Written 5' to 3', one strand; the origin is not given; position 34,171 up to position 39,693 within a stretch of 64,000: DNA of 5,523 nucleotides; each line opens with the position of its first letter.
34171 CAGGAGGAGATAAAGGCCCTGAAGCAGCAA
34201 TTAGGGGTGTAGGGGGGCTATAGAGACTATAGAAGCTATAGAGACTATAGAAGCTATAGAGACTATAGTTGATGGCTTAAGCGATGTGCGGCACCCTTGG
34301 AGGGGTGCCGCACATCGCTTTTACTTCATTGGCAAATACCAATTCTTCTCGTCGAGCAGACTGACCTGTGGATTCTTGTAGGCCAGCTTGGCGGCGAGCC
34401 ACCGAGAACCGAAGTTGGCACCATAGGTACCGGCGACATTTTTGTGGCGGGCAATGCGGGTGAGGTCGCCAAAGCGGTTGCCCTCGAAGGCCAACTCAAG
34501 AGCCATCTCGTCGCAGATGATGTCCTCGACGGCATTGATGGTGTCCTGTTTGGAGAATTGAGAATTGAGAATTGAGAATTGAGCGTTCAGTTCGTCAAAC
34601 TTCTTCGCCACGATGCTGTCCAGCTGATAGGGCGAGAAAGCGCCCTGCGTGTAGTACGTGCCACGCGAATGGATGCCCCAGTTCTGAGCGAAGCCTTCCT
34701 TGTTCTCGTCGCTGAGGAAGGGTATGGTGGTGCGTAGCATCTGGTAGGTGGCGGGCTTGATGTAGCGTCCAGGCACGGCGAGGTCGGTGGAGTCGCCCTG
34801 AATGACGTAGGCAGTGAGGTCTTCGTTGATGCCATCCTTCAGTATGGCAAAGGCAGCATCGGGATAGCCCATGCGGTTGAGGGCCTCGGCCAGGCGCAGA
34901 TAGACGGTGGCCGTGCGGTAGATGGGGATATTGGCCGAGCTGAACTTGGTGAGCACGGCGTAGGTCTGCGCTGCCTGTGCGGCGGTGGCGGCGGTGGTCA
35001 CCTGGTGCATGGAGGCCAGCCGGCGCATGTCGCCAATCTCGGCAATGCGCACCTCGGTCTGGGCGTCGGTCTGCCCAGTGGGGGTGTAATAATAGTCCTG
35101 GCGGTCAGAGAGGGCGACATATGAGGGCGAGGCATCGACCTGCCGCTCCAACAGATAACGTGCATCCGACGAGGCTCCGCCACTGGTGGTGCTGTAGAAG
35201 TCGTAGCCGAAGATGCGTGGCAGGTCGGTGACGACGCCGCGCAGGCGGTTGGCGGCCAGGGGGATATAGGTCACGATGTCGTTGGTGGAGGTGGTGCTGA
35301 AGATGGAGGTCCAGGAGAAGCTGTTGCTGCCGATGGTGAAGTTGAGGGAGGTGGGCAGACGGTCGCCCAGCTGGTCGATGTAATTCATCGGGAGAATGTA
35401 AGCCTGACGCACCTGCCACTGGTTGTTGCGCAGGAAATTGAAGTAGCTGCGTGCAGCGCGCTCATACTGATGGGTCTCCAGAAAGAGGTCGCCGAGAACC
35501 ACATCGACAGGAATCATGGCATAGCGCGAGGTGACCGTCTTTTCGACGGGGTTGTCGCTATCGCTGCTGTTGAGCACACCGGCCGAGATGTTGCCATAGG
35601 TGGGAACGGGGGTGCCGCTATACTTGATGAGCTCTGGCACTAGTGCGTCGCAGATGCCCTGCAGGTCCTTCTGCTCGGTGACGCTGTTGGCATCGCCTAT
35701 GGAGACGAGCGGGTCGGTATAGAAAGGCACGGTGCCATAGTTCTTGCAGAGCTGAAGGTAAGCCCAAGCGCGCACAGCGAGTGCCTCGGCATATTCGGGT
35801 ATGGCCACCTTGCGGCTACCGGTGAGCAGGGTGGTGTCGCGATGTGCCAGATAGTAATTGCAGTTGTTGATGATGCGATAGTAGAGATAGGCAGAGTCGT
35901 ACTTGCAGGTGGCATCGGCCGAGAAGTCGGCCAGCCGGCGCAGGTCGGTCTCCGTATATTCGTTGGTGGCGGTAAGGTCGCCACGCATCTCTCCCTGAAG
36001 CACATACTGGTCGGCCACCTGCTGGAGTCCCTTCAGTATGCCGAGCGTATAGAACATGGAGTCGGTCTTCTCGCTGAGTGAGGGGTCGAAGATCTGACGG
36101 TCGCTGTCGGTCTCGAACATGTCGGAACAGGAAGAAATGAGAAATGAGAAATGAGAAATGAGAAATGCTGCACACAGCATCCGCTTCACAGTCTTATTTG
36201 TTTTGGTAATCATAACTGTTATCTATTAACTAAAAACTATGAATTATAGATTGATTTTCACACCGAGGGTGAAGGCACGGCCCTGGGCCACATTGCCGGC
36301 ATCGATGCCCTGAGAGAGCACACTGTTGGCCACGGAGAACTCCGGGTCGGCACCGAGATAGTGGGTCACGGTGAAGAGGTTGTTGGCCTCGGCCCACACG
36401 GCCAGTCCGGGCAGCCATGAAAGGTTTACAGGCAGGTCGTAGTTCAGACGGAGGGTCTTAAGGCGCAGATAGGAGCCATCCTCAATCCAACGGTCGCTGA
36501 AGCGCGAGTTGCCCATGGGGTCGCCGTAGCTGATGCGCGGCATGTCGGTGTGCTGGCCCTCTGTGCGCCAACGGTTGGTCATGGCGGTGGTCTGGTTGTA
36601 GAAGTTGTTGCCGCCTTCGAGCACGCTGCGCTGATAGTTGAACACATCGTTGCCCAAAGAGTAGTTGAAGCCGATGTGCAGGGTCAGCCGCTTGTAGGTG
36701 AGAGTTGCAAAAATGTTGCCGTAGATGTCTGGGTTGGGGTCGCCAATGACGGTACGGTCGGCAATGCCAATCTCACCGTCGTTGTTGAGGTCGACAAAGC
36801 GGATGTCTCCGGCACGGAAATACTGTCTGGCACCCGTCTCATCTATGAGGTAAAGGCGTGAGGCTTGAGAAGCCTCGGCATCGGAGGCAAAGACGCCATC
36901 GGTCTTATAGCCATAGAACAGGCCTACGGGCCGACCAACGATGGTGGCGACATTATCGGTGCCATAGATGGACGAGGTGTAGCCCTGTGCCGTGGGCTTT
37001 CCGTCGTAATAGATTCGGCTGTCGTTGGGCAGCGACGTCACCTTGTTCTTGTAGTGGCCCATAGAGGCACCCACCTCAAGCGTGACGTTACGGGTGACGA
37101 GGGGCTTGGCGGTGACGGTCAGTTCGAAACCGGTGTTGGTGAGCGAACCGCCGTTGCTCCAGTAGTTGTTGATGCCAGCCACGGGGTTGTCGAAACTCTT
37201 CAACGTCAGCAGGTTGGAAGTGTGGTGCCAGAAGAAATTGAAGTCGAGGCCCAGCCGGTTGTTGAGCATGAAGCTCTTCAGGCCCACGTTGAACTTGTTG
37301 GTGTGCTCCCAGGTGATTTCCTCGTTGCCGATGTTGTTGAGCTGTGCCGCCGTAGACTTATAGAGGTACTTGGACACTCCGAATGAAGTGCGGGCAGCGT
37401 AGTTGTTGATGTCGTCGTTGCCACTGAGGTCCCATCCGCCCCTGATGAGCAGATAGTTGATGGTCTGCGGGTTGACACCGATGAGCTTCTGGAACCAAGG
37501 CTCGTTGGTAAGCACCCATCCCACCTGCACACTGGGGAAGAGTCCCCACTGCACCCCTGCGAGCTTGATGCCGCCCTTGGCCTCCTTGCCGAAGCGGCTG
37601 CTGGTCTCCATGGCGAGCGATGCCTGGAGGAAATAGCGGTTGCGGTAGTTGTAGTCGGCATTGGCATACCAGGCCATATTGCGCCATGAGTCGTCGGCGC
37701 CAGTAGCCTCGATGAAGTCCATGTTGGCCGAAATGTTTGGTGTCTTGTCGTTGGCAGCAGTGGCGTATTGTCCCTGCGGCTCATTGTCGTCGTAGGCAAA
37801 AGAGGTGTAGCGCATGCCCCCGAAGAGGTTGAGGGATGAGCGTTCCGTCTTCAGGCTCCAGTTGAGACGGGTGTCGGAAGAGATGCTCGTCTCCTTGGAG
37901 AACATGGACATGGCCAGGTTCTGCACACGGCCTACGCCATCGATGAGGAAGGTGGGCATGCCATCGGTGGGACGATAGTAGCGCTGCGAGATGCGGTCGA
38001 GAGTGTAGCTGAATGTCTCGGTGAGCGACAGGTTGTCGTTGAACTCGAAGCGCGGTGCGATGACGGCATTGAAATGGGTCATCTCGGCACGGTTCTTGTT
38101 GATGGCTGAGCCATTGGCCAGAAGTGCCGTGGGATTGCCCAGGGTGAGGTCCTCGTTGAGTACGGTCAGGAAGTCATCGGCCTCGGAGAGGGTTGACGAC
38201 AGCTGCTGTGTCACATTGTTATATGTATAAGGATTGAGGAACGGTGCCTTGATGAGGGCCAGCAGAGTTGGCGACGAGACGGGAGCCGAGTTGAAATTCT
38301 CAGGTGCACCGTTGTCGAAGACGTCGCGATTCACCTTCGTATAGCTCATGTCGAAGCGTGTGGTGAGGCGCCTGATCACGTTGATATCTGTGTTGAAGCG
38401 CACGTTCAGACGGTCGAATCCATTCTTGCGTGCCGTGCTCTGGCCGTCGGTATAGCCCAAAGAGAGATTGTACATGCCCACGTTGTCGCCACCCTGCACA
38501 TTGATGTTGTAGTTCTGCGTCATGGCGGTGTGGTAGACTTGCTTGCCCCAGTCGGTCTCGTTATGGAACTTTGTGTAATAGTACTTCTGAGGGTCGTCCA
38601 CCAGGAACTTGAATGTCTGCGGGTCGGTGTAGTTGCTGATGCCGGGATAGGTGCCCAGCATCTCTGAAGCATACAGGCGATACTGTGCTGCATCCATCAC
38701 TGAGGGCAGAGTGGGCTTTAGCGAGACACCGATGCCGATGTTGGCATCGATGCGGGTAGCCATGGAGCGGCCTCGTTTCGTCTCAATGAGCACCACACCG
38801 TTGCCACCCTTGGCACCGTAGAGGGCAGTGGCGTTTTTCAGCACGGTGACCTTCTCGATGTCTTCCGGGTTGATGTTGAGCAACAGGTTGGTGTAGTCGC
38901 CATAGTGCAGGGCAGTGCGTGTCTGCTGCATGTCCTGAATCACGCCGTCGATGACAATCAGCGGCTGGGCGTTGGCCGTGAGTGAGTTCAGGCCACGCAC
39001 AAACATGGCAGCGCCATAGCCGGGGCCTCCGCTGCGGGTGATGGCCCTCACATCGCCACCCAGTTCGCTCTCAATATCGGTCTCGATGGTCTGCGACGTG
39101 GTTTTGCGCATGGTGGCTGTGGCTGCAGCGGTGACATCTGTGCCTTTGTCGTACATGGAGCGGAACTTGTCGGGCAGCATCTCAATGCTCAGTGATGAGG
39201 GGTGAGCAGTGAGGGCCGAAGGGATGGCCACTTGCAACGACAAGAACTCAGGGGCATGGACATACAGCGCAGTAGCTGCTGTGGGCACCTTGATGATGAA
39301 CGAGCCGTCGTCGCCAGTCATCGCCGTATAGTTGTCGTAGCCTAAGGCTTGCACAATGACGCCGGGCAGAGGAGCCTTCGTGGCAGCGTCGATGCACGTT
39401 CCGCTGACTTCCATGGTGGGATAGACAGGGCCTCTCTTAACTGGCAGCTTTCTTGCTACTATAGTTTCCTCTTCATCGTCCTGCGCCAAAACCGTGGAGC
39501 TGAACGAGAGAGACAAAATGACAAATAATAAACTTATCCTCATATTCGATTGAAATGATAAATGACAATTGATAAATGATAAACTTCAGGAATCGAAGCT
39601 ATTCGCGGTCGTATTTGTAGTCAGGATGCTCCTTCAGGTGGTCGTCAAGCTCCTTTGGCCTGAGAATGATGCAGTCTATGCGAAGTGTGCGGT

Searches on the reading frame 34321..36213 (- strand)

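Call 9: search_protein_families(library=pfam, proteins=[window:34321-36213:-])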
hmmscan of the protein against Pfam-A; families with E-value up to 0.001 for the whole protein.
window:34321-36213:- (630 aa): 2 families
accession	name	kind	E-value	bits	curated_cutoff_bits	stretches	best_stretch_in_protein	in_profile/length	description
PF07980.17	SusD_RagB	-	2.5e-11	44.2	23.1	2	559-591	206-235/297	SusD family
PF14322.12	SusD-like_3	-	0.00015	22.5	27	1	107-168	77-136/191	Starch-binding associating with outer membrane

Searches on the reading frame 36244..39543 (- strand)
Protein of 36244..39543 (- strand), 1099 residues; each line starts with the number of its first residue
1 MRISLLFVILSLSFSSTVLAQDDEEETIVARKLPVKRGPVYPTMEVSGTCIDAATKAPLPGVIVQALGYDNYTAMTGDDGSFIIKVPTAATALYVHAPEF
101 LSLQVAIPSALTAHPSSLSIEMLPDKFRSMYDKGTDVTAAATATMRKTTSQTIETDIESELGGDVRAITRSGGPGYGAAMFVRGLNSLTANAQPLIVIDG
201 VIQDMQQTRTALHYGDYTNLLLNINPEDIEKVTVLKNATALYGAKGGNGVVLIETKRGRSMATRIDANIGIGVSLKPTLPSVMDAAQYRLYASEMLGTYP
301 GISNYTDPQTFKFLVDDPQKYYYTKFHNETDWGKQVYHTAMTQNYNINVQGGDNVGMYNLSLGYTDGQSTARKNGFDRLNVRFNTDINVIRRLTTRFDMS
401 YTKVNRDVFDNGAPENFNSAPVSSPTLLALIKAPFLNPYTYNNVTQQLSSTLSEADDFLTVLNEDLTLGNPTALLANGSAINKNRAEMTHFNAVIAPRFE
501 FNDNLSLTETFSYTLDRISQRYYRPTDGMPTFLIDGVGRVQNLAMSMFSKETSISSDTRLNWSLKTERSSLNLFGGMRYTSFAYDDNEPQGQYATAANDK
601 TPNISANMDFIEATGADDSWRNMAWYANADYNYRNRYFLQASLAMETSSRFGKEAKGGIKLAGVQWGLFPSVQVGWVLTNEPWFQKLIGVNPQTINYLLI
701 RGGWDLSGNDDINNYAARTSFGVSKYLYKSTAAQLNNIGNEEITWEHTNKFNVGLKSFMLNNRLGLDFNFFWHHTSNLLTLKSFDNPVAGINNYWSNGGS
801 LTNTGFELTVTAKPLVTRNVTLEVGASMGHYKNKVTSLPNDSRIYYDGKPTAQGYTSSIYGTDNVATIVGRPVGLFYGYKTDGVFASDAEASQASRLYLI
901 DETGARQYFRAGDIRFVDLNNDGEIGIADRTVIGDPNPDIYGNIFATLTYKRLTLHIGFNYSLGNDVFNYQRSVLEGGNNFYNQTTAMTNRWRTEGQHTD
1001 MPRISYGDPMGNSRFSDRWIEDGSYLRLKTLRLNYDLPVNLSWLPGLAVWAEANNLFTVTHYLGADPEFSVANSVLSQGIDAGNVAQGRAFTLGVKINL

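Call 9: search_protein_families(library=pfam, proteins=[window:36244-39543:-])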
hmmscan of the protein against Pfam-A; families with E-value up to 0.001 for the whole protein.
window:36244-39543:- (1099 aa): 2 families
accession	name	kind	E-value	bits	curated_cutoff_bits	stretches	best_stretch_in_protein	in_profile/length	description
PF07715.20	Plug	-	7.3e-12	46.2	23.9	1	136-250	4-107/107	TonB-dependent Receptor Plug Domain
PF00593.30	TonB_dep_Rec_b-barrel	-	2.3e-11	44.7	27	1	455-922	35-406/436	TonB dependent receptor-like, beta-barrel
